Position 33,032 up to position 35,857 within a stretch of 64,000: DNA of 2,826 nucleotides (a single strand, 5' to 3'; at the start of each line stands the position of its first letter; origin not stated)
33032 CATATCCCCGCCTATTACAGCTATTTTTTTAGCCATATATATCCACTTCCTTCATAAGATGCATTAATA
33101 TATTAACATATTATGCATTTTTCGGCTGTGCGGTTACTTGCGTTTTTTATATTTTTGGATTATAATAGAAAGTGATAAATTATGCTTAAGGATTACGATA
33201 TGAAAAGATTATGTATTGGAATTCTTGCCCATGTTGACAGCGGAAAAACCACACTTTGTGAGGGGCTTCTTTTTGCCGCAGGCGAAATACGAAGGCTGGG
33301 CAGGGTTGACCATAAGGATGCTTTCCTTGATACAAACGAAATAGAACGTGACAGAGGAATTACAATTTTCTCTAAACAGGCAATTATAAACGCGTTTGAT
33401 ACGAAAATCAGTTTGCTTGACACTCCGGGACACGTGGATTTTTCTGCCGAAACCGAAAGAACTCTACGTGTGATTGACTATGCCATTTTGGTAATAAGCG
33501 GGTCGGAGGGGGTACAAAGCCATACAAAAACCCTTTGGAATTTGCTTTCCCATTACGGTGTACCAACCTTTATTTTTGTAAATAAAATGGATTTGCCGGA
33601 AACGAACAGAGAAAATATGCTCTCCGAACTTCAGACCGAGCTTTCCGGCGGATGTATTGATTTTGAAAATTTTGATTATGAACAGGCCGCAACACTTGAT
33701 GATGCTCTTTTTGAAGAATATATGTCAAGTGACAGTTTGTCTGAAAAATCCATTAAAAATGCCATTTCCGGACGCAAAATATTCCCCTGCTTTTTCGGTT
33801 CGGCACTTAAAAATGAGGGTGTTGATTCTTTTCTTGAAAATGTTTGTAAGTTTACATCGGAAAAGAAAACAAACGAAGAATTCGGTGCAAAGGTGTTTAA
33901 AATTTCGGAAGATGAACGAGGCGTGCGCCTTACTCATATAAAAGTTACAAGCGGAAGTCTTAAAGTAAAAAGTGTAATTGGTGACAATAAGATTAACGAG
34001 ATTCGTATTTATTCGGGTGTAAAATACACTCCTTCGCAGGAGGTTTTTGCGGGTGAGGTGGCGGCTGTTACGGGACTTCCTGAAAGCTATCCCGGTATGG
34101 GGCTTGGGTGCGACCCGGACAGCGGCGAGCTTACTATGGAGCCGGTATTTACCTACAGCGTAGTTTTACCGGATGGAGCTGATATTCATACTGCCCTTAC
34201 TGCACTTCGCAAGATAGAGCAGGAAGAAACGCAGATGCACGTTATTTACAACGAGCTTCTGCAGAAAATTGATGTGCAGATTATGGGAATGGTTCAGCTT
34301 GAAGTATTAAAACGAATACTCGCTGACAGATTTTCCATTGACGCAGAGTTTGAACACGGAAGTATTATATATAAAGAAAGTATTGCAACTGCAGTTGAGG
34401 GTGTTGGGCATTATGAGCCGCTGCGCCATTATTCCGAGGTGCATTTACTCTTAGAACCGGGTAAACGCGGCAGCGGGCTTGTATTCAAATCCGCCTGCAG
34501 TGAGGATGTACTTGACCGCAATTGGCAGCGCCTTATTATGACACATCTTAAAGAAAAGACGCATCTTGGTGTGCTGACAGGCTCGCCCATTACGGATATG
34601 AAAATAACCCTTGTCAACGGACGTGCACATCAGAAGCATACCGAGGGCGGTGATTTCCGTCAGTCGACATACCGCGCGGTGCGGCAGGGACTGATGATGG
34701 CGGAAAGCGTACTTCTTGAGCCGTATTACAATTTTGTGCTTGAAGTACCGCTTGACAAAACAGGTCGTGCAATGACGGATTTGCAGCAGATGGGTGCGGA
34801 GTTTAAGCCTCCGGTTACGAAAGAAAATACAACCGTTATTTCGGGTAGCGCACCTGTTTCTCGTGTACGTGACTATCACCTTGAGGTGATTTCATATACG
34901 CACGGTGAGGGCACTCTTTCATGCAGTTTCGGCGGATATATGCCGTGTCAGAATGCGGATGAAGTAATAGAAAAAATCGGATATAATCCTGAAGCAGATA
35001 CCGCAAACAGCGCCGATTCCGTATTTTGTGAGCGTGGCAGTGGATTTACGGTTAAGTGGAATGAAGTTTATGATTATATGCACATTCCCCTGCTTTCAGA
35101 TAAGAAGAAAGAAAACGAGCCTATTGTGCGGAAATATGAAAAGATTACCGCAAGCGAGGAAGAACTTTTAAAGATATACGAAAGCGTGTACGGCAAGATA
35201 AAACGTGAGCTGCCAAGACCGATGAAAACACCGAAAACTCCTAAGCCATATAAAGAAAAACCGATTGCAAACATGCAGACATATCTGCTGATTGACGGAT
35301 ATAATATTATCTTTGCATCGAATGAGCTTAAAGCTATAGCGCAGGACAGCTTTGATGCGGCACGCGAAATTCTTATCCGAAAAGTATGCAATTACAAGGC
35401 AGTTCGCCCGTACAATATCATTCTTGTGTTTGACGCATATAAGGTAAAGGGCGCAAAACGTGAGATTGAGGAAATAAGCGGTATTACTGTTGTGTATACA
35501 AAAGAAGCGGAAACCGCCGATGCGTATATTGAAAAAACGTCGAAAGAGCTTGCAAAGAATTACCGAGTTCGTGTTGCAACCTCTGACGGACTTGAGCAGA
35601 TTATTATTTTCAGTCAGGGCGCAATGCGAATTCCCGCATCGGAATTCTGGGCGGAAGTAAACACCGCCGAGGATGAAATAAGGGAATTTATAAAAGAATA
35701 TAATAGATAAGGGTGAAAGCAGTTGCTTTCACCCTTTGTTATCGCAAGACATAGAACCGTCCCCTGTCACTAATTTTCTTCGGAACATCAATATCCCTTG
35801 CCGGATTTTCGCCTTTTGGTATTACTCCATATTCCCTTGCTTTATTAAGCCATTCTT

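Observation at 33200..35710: Ribosome-binding GTPase (EF-G/TetM-like) fused to a Rae1/YacP-type NYN nuclease domain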

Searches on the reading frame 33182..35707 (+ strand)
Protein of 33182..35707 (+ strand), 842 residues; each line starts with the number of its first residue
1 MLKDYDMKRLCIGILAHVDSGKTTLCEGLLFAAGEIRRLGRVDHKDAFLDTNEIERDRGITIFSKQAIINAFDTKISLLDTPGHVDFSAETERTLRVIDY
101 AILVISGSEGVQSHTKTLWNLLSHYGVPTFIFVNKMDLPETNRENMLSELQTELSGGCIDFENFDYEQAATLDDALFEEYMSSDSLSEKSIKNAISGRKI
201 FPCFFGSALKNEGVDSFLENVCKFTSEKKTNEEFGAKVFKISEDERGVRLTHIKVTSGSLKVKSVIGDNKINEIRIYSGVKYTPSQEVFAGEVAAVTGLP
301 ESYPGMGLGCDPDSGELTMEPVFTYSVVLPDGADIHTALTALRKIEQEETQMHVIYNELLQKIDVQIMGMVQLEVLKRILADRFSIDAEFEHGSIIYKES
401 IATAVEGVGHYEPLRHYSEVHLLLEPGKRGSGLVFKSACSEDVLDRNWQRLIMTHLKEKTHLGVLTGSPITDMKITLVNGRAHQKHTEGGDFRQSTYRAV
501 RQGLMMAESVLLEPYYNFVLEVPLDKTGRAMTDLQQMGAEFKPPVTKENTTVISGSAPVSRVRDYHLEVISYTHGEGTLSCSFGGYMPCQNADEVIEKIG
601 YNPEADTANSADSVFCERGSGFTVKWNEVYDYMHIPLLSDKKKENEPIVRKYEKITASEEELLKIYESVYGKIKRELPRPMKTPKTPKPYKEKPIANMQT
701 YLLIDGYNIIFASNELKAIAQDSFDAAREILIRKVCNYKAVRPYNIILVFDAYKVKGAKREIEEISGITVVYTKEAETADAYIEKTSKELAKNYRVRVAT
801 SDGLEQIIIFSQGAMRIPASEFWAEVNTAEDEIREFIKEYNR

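Call 3: search_protein_families(library=pfam, proteins=[window:33182-35707:+], max_evalue=0.01)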
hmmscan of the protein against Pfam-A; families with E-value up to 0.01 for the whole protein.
window:33182-35707:+ (842 aa): 7 families
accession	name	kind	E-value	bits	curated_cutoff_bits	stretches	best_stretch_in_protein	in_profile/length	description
PF00009.33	GTP_EFTU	-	2.3e-50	171.2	26.5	1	10-224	4-185/188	Elongation factor Tu GTP binding domain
PF05991.17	NYN_YacP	-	4.1e-46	157.4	24.6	1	702-840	1-141/166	YacP-like NYN domain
PF03764.24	EFG_IV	-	1.3e-17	64.1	24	1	394-507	2-120/121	Elongation factor G, domain IV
PF00679.30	EFG_C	-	2.6e-16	59.9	27.9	1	510-591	1-83/89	Elongation factor G C-terminus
PF01926.29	MMR_HSR1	-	0.00065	20.2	21.9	1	53-135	25-113/113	50S ribosome-binding GTPase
PF14492.12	EFG_III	-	0.00077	19.9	27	1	320-391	3-74/75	Elongation Factor G, domain III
PF22042.2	EF-G_D2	-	0.0037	17.8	27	1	234-299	2-71/84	Elongation factor G domain 2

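Call 4: search_protein_families(library=ncbifam, proteins=[window:33182-35707:+], max_evalue=0.01)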
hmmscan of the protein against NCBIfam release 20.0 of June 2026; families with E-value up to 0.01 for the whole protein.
window:33182-35707:+ (842 aa): 37 families (the best 25 are shown)
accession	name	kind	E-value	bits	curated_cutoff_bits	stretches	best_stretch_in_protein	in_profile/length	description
NF012153.1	tet_protect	equivalog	1.7e-122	409.7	775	2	166-586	179-614/614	tetracycline resistance ribosomal protection protein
NF000120.3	47473_otr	exception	1e-92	311.7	900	1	8-579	1-606/608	tetracycline resistance ribosomal protection protein Otr(A)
NF009381.0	PRK12740.1-5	subfamily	1.5e-91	307.9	583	2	167-597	214-683/692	elongation factor G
TIGR00484.1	EF-G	equivalog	1.5e-81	274.6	659.4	2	6-155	6-156/691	elongation factor G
NF012154.0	tet_protect_Q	exception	6.6e-77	259.3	1425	1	9-587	3-612/638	tetracycline resistance ribosomal protection protein Tet(Q)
NF033148.1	tet_protect_M_W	exception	6.7e-76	256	1100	1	7-590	1-614/639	TetM/TetW/TetO/TetS family tetracycline resistance ribosomal protection protein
NF012155.1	tet_protect_M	exception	6.5e-66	222.8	1420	1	7-587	1-611/639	tetracycline resistance ribosomal protection protein Tet(M)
NF009379.0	PRK12740.1-3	equivalog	3.9e-58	197.6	513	2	167-586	212-655/674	elongation factor G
NF009891.0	PRK13351.1-1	equivalog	4.1e-57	194.2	597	2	170-591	201-669/681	elongation factor G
NF009377.1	PRK12740.1-1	equivalog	3.4e-49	167.9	890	2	14-155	18-159/700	elongation factor G-like protein EF-G2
NF058620.1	EFG2_Bacteroid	exception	1.1e-47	162.9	1000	3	12-154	12-154/717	elongation factor G2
TIGR00490.1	aEF-2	equivalog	2.5e-43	148.2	738.45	3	7-140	18-152/720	elongation factor EF-2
TIGR01394.1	TypA_BipA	equivalog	7.6e-39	133.4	757.3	1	12-303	4-279/594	translational GTPase TypA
NF001964.0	PRK00741.1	equivalog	2.2e-38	132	473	2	8-158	11-165/529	peptide chain release factor 3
TIGR00503.1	prfC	equivalog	4e-32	111.3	466.95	2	8-159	10-165/527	peptide chain release factor 3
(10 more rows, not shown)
